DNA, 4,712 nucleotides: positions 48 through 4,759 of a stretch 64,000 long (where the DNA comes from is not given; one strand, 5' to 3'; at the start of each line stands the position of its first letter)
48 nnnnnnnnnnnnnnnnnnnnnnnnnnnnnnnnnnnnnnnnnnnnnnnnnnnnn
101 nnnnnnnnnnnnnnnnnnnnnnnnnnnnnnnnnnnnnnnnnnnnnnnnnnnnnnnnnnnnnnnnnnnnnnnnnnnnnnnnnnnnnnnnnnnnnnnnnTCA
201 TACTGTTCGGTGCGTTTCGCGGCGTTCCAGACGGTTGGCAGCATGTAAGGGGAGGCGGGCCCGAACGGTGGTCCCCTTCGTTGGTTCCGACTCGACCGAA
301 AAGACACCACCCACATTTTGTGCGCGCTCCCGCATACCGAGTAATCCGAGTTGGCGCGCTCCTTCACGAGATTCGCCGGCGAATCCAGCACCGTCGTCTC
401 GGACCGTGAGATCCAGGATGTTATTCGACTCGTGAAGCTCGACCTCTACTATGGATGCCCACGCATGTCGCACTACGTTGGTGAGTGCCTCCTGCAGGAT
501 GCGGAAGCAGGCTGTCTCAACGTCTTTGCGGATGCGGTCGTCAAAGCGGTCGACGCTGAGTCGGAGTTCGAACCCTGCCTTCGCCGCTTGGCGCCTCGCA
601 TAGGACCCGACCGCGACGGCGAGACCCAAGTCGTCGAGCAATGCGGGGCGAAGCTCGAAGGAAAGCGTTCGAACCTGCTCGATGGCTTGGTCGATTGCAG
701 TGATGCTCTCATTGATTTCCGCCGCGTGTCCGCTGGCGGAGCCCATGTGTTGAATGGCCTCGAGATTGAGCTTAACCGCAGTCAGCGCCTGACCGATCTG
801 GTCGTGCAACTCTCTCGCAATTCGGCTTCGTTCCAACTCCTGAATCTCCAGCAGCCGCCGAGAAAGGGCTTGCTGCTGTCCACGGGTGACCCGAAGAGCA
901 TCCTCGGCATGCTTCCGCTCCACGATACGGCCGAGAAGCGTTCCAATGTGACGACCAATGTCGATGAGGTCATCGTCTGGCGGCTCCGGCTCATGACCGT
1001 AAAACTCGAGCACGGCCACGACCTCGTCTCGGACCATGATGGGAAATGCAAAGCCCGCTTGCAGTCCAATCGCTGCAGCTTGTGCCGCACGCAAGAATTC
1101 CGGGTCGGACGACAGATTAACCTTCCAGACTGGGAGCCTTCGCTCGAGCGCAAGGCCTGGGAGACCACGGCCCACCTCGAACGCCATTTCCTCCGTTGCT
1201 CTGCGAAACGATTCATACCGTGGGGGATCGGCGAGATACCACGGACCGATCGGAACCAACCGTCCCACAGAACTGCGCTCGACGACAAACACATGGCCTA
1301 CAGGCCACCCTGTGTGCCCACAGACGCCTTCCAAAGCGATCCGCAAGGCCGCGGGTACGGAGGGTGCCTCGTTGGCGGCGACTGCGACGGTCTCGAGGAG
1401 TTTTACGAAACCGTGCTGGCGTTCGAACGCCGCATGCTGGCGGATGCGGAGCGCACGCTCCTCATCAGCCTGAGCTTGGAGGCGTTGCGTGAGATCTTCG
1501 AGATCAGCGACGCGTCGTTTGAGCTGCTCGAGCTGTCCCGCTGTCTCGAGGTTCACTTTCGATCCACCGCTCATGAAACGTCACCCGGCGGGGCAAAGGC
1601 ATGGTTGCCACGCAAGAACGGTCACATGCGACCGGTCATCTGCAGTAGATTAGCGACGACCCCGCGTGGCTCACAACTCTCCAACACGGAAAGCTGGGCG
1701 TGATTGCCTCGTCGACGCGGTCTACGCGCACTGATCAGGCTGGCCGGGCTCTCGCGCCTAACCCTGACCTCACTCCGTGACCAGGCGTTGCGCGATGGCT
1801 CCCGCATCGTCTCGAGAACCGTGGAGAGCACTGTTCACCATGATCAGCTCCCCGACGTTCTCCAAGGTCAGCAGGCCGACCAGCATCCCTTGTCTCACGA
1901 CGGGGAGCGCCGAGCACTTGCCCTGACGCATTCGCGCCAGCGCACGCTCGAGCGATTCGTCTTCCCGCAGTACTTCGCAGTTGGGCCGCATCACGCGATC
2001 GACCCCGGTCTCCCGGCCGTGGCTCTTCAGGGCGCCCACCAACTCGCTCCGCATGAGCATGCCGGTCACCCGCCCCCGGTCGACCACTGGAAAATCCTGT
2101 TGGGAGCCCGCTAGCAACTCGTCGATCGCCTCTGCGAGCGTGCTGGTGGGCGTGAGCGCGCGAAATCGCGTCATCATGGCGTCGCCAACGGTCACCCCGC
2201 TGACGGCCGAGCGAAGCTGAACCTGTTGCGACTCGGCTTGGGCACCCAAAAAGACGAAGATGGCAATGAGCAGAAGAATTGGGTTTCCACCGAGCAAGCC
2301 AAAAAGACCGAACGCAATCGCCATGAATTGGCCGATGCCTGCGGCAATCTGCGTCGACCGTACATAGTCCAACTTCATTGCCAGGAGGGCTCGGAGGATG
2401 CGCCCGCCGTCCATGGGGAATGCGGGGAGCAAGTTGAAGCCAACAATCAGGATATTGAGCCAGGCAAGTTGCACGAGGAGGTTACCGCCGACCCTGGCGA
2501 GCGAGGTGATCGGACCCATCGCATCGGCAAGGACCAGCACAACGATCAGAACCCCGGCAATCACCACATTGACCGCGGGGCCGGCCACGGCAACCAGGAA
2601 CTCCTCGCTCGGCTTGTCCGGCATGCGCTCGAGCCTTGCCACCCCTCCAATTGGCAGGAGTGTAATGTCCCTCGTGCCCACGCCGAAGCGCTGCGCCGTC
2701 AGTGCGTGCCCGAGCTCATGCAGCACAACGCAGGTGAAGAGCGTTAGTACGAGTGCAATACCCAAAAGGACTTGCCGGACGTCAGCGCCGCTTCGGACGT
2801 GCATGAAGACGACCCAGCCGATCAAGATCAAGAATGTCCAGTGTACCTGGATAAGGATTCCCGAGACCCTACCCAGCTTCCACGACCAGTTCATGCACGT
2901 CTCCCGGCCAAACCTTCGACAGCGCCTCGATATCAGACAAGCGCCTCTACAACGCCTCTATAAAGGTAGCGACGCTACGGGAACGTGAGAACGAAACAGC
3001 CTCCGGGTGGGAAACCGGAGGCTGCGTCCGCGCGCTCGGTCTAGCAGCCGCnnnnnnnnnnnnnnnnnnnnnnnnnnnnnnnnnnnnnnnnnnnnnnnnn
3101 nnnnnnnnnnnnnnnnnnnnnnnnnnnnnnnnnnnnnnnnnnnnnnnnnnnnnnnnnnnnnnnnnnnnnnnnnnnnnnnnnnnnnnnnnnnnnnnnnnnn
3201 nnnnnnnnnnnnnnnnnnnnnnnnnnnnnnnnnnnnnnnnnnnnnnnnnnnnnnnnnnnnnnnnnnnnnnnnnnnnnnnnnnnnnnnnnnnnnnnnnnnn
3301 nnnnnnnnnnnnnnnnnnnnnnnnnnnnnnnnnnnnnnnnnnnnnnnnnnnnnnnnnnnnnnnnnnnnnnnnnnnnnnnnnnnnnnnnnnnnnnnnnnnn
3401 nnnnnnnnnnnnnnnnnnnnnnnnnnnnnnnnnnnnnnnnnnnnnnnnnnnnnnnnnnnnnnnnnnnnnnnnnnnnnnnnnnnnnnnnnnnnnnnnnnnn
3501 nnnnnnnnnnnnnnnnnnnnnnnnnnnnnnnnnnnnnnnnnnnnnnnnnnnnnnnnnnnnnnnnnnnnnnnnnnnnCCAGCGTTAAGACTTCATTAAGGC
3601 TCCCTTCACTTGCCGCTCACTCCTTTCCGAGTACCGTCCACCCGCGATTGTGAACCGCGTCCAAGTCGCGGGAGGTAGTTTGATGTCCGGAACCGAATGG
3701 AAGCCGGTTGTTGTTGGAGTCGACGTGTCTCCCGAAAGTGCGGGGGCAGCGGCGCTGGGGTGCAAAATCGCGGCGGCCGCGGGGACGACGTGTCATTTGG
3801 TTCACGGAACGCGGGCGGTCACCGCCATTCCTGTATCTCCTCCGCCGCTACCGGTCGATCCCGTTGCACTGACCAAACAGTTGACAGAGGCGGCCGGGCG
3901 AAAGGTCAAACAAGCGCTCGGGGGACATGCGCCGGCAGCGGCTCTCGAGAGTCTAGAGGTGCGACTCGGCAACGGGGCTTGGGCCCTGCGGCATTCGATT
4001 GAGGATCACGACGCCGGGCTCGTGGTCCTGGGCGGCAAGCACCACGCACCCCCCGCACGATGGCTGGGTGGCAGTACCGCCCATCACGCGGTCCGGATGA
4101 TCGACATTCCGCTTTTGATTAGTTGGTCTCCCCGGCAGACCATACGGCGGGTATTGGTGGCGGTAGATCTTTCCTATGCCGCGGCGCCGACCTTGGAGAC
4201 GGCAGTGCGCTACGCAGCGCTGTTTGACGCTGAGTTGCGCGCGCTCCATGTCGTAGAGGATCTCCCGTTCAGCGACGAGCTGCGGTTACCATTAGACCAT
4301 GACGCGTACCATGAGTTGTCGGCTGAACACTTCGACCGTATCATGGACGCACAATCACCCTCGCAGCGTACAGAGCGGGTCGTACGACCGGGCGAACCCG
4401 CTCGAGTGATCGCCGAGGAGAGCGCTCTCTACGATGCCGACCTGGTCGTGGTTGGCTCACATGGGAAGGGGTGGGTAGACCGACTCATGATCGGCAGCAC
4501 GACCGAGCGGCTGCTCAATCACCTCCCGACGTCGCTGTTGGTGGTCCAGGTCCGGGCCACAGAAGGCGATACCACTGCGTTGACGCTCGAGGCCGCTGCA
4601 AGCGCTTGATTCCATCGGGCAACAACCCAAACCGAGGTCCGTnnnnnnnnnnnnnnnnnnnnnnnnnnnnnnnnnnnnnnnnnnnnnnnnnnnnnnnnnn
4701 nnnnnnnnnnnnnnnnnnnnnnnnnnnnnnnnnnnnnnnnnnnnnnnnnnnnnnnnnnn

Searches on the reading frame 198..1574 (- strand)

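Call 45: search_protein_families(library=pfam, proteins=[window:198-1574:-], max_evalue=0.00001)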
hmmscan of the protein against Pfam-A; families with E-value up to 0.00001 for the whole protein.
window:198-1574:- (458 aa): 3 families
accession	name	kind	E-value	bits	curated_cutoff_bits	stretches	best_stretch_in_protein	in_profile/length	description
PF02518.31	HATPase_c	-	2.5e-14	54.1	26.4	1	353-444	3-110/111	Histidine kinase-, DNA gyrase B-, and HSP90-like ATPase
PF07730.19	HisKA_3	-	5.4e-14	52.9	24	1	248-312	1-67/68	Histidine kinase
PF13185.12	GAF_2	-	4e-11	43.7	28.6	1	72-219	3-136/136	GAF domain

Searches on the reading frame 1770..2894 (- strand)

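Call 45: search_protein_families(library=pfam, proteins=[window:1770-2894:-], max_evalue=0.00001)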
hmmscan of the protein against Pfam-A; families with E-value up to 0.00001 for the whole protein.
window:1770-2894:- (374 aa): 2 families
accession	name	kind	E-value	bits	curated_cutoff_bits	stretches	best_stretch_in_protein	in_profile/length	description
PF02163.28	Peptidase_M50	-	1.4e-23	83.8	27.2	2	48-122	2-102/221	Peptidase family M50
PF00571.33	CBS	-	7.4e-18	65.1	24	1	298-347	1-51/57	CBS domain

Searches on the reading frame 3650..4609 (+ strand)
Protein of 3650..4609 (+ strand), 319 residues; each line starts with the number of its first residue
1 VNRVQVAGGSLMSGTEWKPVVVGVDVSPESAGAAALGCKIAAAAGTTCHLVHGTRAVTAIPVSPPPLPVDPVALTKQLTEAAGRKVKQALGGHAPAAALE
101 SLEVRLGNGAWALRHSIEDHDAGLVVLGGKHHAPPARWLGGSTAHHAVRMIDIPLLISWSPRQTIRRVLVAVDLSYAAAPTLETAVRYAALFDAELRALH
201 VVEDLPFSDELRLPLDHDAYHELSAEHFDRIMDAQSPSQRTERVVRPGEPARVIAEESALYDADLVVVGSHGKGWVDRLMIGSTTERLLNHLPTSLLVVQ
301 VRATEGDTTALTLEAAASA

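Call 45: search_protein_families(library=pfam, proteins=[window:3650-4609:+], max_evalue=0.00001)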
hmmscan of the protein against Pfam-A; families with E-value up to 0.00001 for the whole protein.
window:3650-4609:+ (319 aa): 1 family
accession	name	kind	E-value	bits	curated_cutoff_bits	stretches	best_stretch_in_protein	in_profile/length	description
PF00582.32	Usp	-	2.6e-40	138.7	24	2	165-299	2-140/141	Universal stress protein family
